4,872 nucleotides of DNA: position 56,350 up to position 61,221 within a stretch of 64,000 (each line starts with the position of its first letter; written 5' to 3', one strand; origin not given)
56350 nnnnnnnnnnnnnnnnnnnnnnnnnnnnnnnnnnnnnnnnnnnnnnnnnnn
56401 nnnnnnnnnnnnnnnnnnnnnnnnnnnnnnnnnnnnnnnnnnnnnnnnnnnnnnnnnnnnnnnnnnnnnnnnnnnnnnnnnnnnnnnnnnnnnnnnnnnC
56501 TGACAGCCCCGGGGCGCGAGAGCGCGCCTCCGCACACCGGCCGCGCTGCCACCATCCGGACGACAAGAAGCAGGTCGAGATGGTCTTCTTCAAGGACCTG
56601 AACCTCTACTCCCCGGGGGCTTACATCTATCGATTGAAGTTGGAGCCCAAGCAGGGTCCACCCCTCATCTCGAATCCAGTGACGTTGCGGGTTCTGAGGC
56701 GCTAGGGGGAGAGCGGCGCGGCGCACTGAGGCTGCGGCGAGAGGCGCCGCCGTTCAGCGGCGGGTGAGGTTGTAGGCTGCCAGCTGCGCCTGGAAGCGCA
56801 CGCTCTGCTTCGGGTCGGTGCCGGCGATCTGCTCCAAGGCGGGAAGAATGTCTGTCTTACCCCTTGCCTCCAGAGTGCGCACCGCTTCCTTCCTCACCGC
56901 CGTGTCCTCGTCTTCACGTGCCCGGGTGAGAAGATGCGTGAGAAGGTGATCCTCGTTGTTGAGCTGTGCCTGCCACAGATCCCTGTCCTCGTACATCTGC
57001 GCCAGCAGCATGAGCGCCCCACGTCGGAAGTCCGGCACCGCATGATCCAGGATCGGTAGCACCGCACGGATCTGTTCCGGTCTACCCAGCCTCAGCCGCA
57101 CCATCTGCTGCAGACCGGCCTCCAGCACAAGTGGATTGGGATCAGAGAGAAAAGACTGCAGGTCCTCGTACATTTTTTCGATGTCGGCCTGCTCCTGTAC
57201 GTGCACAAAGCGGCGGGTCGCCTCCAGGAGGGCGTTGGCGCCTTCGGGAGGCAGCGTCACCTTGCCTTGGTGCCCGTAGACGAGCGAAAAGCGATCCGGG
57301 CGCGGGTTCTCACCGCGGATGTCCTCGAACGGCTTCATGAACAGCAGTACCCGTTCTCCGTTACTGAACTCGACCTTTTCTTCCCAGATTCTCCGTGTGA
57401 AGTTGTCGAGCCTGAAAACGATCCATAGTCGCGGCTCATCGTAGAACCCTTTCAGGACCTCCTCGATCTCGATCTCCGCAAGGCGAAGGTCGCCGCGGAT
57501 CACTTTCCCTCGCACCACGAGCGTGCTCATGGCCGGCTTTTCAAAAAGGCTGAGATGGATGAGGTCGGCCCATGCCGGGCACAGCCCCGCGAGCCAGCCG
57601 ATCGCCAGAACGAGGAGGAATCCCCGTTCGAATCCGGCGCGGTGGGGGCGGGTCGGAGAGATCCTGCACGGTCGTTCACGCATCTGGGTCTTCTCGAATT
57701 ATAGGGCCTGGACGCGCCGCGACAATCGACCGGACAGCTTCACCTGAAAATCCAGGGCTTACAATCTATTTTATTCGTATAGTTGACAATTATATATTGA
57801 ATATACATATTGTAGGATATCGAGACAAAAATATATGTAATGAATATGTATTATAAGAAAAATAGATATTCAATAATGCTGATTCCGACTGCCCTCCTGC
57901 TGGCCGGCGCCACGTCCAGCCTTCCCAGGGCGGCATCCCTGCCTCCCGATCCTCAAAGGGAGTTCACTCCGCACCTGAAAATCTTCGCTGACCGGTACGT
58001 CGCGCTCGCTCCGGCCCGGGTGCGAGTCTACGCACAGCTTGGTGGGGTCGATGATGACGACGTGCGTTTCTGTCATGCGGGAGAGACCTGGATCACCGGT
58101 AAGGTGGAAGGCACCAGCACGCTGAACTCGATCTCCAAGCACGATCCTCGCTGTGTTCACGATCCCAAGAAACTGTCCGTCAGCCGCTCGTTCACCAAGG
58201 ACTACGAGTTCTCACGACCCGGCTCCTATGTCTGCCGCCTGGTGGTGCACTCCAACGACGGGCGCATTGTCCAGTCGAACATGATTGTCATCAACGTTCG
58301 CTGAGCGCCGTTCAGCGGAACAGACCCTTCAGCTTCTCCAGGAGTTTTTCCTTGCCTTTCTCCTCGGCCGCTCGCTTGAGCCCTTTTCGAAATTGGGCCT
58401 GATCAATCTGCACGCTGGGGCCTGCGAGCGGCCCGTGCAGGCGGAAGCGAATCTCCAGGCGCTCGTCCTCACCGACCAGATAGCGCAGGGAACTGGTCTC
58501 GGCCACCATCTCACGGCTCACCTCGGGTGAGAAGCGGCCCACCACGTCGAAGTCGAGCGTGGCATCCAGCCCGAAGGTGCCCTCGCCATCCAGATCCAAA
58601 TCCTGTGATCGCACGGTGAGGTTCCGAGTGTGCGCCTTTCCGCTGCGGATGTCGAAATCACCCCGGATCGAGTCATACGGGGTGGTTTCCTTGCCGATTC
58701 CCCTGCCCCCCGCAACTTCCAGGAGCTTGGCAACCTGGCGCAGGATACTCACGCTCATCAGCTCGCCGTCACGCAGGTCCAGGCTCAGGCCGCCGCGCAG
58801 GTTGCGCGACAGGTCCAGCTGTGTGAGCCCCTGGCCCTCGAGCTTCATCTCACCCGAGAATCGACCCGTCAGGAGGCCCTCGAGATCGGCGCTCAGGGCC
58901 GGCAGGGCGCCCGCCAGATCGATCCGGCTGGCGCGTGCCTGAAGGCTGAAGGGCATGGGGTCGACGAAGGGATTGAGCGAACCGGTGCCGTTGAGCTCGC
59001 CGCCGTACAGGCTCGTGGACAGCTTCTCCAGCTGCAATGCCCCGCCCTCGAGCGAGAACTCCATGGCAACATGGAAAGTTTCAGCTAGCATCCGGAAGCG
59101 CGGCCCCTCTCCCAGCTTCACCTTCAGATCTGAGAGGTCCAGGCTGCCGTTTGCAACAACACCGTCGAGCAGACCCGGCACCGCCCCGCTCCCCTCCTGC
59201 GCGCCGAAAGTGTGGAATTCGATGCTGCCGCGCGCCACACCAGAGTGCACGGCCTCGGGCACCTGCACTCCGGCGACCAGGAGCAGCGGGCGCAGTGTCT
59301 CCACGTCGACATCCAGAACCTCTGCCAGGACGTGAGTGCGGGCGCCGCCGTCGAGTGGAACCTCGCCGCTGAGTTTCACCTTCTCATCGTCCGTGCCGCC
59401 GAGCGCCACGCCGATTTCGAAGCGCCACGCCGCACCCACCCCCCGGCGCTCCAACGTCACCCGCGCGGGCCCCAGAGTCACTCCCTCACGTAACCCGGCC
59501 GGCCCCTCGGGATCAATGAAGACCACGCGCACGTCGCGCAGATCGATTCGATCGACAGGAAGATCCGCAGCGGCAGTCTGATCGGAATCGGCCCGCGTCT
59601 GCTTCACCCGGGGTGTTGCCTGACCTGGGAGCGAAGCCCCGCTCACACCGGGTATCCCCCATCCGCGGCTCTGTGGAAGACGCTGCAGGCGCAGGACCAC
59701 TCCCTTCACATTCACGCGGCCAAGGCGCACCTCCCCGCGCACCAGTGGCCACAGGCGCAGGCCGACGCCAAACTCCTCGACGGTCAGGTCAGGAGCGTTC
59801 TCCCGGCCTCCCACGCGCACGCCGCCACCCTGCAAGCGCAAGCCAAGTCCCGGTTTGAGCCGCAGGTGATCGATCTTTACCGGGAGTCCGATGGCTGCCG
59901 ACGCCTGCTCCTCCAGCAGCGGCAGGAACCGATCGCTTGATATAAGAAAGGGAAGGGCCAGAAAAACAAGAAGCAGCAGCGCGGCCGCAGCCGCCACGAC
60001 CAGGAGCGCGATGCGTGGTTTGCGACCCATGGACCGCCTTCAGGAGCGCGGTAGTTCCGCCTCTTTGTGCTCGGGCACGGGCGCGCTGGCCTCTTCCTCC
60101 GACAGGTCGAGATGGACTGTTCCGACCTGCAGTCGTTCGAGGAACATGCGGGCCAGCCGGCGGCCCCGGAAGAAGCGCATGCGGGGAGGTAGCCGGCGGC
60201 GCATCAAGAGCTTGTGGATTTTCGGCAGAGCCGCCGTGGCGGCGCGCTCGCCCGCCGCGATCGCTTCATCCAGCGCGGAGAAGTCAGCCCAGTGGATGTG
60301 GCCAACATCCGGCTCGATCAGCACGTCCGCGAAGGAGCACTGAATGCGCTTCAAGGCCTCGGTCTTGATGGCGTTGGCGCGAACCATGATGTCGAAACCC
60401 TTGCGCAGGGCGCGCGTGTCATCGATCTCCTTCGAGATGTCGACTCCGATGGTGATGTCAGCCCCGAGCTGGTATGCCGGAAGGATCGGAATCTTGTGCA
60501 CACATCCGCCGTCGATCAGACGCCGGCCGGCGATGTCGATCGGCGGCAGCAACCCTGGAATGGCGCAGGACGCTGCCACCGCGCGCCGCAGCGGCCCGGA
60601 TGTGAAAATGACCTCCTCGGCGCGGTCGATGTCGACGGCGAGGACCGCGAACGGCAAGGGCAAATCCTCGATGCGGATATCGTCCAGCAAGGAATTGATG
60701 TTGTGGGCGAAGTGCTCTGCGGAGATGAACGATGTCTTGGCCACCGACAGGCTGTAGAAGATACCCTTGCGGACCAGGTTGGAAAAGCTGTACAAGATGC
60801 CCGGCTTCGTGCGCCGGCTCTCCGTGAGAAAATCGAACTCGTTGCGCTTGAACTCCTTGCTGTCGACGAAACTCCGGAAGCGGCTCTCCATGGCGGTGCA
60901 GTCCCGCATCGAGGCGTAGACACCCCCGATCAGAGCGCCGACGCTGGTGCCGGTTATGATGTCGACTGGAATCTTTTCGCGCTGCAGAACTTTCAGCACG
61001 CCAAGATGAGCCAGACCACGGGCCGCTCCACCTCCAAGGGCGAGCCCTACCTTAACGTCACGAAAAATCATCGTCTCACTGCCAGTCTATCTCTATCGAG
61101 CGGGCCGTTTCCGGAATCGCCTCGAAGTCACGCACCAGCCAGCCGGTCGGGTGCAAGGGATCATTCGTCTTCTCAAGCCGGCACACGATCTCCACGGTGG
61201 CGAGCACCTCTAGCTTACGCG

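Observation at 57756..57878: Sharply AT-rich 120-bp island with a consensus -35 box and inverted TGAATAT motifs in a high-GC genome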

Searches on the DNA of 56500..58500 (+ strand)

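Call 10: search_rna_families(source=window, start=56500, end=58500, threshold=evalue, max_evalue=1)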
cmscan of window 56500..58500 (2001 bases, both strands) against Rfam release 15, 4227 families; matches with E-value up to 1: 0.
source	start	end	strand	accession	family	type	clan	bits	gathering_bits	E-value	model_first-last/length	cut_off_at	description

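Call 58: search_dna_similar(query=window:57740-57900:+, collection=phages, mode=distant, max_evalue=0.01, max_rows=5)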
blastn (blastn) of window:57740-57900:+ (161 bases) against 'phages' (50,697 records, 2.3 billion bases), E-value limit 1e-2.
No match.

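Call 59: search_dna_similar(query=window:57740-57900:+, collection=plasmids, mode=distant, max_evalue=0.01, max_rows=5)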
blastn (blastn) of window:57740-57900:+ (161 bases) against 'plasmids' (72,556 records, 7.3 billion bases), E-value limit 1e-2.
No match.
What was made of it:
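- Tried and rejected: Phage and plasmid similarity: none (calls 58, 59).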

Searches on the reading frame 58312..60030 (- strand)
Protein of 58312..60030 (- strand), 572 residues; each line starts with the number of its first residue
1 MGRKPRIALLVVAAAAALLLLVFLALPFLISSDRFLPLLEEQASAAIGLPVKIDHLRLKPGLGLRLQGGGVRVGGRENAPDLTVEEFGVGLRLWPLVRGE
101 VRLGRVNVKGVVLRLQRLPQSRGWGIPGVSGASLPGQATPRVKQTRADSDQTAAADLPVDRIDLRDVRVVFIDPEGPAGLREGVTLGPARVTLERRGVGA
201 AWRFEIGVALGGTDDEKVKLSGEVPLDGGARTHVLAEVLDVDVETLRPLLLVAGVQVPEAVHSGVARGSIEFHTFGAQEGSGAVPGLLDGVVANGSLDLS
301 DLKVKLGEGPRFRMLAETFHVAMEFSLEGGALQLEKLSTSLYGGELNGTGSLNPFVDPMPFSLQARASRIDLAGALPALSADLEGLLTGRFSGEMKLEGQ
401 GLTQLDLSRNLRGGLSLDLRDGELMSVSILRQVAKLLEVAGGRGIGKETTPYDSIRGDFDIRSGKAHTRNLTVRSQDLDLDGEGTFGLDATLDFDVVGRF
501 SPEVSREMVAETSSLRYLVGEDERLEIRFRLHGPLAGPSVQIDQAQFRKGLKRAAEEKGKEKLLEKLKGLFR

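Call 8: search_protein_families(library=pfam, proteins=[window:58312-60030:-], max_evalue=0.01)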
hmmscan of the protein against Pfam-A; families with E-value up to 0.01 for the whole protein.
window:58312-60030:- (572 aa): 3 families
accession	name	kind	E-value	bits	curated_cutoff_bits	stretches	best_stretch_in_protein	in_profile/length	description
PF05170.20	AsmA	-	1.8e-25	90.2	29.8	2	320-425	459-562/607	AsmA family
PF13116.12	YhdP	-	1.7e-17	63.1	46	2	4-224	7-202/1224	YhdP protein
PF05359.17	DUF748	-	2.8e-13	49.3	50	1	3-312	13-285/1037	Domain of Unknown Function (DUF748)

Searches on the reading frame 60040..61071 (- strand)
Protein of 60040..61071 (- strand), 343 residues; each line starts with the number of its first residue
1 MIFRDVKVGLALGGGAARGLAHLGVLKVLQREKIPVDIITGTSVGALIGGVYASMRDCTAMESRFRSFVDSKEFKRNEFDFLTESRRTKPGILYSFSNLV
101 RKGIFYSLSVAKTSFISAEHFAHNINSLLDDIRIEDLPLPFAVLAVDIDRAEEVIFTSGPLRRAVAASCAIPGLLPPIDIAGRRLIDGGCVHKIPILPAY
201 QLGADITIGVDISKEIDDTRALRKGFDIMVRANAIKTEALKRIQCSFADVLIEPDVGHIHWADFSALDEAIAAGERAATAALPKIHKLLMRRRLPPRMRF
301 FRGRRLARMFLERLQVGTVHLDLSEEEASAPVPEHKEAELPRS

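Call 8: search_protein_families(library=pfam, proteins=[window:60040-61071:-], max_evalue=0.01)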
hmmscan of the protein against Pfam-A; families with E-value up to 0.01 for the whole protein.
window:60040-61071:- (343 aa): 1 family
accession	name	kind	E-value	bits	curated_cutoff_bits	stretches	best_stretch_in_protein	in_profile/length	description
PF01734.28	Patatin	-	9.1e-32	111.3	27.7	1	10-199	1-190/191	Patatin-like phospholipase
